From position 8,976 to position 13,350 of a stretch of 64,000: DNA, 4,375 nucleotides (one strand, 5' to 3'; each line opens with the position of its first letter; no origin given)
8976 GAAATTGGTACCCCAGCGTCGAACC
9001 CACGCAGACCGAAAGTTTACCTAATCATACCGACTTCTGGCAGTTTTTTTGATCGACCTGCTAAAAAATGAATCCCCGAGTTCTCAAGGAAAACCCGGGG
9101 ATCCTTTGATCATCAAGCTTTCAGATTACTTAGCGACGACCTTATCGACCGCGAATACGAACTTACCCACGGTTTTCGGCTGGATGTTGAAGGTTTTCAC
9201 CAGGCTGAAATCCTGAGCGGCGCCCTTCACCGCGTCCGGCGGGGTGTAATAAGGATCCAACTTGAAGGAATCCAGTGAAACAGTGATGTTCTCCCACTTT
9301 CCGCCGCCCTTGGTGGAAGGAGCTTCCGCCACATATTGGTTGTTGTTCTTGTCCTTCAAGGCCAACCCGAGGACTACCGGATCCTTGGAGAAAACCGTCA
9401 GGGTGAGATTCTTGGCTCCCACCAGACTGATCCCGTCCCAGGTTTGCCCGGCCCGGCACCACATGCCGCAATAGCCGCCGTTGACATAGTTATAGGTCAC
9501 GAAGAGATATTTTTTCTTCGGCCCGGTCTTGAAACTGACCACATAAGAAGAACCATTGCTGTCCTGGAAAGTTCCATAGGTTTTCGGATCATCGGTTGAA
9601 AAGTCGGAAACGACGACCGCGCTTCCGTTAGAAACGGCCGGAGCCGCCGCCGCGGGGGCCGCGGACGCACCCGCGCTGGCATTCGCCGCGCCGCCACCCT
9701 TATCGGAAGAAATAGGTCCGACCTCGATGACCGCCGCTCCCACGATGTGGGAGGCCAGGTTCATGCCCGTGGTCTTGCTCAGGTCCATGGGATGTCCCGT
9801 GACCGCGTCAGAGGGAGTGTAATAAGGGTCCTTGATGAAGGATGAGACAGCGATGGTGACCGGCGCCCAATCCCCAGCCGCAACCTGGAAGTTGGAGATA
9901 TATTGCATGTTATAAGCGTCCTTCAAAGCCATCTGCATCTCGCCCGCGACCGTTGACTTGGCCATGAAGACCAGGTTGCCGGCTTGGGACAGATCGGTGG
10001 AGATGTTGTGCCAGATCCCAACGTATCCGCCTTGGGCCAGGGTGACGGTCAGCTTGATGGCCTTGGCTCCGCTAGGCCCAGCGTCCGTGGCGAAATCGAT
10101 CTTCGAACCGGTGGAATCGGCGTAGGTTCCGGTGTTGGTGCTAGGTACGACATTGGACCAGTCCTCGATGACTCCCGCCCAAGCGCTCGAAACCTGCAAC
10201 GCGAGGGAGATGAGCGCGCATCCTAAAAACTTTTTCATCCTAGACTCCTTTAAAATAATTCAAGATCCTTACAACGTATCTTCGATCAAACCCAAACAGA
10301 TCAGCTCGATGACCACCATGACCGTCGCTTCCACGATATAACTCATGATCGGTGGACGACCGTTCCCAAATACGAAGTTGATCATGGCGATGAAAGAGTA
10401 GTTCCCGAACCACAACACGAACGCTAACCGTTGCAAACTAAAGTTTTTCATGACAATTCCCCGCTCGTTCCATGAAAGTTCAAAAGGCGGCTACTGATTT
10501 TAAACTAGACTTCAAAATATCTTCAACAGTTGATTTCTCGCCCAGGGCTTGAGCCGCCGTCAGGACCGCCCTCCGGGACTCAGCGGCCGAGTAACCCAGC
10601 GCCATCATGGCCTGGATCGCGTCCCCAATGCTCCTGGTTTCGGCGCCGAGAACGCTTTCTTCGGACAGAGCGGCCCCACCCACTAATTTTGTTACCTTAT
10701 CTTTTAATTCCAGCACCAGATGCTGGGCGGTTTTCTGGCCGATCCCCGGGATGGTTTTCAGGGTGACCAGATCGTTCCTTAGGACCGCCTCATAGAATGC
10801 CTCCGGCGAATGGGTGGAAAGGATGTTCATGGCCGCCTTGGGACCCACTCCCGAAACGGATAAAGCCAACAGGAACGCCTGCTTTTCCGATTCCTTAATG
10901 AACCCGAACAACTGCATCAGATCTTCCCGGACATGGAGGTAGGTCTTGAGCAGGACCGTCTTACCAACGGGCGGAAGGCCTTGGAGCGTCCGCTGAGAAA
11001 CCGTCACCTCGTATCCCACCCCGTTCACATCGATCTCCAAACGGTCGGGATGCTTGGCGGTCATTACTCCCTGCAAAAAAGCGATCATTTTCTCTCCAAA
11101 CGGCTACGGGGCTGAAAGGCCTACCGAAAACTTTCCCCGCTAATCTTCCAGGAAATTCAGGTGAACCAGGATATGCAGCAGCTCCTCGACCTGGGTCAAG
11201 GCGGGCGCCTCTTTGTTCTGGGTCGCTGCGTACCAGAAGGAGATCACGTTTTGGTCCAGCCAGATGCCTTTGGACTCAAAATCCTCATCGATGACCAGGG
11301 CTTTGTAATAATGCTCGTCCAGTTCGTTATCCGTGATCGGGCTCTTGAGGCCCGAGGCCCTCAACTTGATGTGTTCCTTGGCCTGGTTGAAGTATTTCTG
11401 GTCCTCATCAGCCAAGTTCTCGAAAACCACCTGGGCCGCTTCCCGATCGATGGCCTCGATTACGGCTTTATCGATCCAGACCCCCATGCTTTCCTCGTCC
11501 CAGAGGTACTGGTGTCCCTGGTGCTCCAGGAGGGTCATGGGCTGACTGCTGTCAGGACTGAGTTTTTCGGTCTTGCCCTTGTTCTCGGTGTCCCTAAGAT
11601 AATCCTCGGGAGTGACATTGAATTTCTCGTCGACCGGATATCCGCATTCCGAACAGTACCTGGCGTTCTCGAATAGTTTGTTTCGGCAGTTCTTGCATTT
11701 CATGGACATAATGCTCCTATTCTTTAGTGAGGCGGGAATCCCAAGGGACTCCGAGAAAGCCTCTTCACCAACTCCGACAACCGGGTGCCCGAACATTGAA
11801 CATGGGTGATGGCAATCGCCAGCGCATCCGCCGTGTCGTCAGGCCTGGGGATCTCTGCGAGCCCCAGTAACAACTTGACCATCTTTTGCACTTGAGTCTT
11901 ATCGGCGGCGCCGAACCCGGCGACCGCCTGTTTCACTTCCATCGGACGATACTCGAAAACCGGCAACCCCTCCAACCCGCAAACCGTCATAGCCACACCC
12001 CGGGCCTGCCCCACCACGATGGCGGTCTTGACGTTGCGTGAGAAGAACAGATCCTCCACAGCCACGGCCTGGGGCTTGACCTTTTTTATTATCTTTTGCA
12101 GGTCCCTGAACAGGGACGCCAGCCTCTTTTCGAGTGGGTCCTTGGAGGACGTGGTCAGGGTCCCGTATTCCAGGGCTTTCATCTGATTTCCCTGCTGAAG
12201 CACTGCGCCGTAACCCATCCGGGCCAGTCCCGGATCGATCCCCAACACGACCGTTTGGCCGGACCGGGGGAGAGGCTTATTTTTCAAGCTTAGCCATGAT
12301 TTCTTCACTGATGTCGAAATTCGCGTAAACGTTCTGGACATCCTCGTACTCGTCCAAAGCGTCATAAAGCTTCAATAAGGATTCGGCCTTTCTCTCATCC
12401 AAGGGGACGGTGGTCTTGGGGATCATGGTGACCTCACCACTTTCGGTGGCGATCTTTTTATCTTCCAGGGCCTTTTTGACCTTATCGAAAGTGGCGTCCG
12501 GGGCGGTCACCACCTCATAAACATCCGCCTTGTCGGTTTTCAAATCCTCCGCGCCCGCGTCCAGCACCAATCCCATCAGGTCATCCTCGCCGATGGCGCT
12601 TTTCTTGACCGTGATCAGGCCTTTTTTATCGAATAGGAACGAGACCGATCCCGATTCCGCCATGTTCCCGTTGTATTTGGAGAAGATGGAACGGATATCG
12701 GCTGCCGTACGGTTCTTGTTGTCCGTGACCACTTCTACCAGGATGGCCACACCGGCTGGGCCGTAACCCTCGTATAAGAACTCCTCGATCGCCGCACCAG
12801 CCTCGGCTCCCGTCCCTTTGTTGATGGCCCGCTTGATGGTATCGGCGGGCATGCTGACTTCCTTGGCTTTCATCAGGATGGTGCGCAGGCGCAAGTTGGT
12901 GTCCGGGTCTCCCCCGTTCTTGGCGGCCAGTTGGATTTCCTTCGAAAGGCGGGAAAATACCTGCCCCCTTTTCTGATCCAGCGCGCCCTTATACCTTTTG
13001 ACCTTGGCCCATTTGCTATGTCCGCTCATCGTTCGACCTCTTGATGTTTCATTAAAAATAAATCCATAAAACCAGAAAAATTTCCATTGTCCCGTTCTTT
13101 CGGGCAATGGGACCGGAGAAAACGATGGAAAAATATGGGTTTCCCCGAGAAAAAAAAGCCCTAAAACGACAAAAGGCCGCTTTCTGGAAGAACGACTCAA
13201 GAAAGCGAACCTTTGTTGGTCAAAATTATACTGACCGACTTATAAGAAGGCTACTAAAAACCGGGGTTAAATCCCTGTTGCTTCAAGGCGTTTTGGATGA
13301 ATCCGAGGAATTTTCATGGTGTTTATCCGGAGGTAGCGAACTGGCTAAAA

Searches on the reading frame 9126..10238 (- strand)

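Call 18: search_protein_families(library=pfam, proteins=[window:9126-10238:-])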
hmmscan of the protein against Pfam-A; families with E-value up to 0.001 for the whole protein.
window:9126-10238:- (370 aa): 1 family
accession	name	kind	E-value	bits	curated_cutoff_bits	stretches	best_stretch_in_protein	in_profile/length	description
PF03425.19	CBM_11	-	6.5e-10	39.8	27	1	18-160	9-161/182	Carbohydrate binding domain (family 11)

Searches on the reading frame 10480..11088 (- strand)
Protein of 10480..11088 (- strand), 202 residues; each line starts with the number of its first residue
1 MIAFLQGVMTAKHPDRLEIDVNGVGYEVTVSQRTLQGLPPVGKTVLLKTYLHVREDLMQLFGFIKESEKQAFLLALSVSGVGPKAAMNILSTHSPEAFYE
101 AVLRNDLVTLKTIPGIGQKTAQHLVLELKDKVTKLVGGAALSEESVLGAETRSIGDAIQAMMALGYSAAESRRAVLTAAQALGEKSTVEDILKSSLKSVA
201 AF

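Call 78: search_protein_families(library=pfam, proteins=[window:10480-11088:-])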
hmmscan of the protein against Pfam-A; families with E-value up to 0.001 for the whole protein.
window:10480-11088:- (202 aa): 5 families
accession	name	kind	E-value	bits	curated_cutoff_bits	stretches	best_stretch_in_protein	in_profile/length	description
PF01330.27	RuvA_N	-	1.1e-20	73.9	23.6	1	1-62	1-61/61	RuvA N terminal domain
PF14520.12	HHH_5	-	1.7e-16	60.9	27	1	72-130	1-57/57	Helix-hairpin-helix domain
PF07499.19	RuvA_C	-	5.9e-07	30.3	24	1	155-198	4-45/47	RuvA, C-terminal domain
PF00633.29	HHH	-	1.6e-06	28.1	24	0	101-124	4-27/30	Helix-hairpin-helix motif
PF21176.3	RecR_HhH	-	6.5e-05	23.1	27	0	110-128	8-26/45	RecR, helix-hairpin-helix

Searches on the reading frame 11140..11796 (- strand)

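Call 78: search_protein_families(library=pfam, proteins=[window:11140-11796:-])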
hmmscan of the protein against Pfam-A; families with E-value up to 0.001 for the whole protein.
window:11140-11796:- (218 aa): 2 families
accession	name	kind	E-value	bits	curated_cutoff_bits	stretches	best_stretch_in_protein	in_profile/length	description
PF13240.11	Zn_Ribbon_1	-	0.00025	21.2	25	1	33-55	1-23/23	zinc-ribbon domain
PF18912.6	DZR_2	-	0.00078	19.7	27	0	34-58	24-49/56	Double zinc ribbon domain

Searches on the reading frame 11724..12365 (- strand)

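Call 78: search_protein_families(library=pfam, proteins=[window:11724-12365:-])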
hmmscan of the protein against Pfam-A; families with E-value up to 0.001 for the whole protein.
window:11724-12365:- (213 aa): 1 family
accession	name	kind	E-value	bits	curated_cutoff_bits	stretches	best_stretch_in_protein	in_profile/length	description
PF02075.23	RuvC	-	1.4e-49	168.3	22.2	1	40-188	1-148/148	Crossover junction endodeoxyribonuclease RuvC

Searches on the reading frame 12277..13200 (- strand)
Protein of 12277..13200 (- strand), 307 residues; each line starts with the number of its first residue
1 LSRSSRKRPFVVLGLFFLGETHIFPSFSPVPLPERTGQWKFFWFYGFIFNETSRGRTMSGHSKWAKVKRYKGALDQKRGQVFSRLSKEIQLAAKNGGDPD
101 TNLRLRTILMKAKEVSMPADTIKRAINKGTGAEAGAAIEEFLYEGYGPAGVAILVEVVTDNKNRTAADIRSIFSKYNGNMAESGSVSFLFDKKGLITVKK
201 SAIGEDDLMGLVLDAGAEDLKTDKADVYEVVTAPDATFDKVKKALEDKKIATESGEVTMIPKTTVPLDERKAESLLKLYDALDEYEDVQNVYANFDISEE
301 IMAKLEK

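Call 78: search_protein_families(library=pfam, proteins=[window:12277-13200:-])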
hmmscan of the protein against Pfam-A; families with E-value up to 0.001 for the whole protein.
window:12277-13200:- (307 aa): 2 families
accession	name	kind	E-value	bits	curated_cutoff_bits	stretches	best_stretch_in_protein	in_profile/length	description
PF01709.26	Transcrip_reg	-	1.6e-59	200.7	27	1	139-295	2-160/160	TACO1/YebC second and third domain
PF20772.2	TACO1_YebC_N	-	1.1e-27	96.8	36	1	62-131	1-72/73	TACO1/YebC protein N-terminal domain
